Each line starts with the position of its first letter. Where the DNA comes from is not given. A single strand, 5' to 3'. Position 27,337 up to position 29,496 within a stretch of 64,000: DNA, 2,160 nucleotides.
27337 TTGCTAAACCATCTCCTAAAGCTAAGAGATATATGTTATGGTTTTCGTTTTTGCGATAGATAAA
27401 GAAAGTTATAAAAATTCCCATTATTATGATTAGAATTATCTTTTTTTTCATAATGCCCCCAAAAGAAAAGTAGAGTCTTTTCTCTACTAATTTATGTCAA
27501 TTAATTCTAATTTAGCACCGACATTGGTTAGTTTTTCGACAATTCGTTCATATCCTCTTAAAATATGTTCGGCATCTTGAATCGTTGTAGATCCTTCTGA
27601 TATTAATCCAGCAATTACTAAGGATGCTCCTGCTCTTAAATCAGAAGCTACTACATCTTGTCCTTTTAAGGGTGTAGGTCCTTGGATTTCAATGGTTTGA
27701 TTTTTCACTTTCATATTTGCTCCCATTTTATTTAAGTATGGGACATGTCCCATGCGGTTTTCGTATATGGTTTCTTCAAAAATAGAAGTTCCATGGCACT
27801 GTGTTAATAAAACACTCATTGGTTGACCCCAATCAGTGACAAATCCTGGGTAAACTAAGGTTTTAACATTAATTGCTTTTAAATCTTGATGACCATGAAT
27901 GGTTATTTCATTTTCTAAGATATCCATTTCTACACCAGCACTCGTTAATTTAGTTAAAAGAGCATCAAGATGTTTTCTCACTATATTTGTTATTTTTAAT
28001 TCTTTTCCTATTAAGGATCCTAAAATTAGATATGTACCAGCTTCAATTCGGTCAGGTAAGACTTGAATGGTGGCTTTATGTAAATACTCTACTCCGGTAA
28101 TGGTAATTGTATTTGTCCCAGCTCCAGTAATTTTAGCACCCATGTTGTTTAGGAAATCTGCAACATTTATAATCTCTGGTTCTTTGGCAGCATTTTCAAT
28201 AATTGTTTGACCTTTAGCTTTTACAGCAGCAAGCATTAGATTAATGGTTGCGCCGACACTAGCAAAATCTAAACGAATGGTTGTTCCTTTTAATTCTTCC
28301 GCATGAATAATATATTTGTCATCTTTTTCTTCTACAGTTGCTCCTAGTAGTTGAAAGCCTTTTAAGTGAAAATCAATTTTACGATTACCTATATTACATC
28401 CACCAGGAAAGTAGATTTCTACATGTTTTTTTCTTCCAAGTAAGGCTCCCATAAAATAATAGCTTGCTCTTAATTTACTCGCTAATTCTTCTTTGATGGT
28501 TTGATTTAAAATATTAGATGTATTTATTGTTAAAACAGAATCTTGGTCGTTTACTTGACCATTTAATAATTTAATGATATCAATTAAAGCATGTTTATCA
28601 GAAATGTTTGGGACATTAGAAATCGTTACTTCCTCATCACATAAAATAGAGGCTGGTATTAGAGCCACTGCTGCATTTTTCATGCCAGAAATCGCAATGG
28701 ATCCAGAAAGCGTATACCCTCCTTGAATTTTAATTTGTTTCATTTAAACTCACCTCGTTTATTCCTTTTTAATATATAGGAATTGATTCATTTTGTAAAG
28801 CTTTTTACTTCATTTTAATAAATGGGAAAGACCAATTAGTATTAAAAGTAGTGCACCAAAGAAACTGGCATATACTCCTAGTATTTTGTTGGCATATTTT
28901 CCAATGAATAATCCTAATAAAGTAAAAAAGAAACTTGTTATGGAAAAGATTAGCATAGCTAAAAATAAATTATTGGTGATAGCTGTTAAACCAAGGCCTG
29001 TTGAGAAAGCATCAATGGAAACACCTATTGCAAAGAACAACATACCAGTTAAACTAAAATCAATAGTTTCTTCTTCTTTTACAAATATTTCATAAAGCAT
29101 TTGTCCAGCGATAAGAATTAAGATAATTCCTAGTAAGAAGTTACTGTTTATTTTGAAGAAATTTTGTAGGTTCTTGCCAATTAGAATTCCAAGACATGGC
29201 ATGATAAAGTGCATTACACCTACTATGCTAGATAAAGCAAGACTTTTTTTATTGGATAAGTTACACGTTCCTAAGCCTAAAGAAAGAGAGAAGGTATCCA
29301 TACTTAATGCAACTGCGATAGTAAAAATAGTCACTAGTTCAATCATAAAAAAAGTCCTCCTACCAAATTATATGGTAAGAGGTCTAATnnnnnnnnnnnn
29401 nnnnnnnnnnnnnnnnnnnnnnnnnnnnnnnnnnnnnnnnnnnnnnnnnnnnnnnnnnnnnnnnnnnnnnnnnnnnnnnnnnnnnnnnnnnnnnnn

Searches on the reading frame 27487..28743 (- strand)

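Call 6: search_protein_families(library=pfam, proteins=[window:27487-28743:-], max_evalue=0.01)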
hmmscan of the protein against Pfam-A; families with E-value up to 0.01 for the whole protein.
window:27487-28743:- (418 aa): 1 family
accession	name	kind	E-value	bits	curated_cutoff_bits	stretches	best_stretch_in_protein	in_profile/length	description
PF00275.25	EPSP_synthase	-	1.9e-84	284.3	22.8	1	7-405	2-417/417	EPSP synthase (3-phosphoshikimate 1-carboxyvinyltransferase)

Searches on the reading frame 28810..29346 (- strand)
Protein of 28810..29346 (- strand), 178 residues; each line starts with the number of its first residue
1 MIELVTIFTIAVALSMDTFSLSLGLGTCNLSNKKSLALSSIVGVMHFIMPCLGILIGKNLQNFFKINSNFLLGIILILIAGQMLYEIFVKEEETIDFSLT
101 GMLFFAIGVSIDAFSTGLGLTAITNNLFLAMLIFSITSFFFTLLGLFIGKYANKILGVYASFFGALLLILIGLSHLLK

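Call 6: search_protein_families(library=pfam, proteins=[window:28810-29346:-], max_evalue=0.01)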
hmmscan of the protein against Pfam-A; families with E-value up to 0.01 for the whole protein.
window:28810-29346:- (178 aa): 1 family
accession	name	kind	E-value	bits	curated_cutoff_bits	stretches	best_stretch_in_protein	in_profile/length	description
PF02659.21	Mntp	-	3.1e-29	102.2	24.4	1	31-174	3-150/152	Putative manganese efflux pump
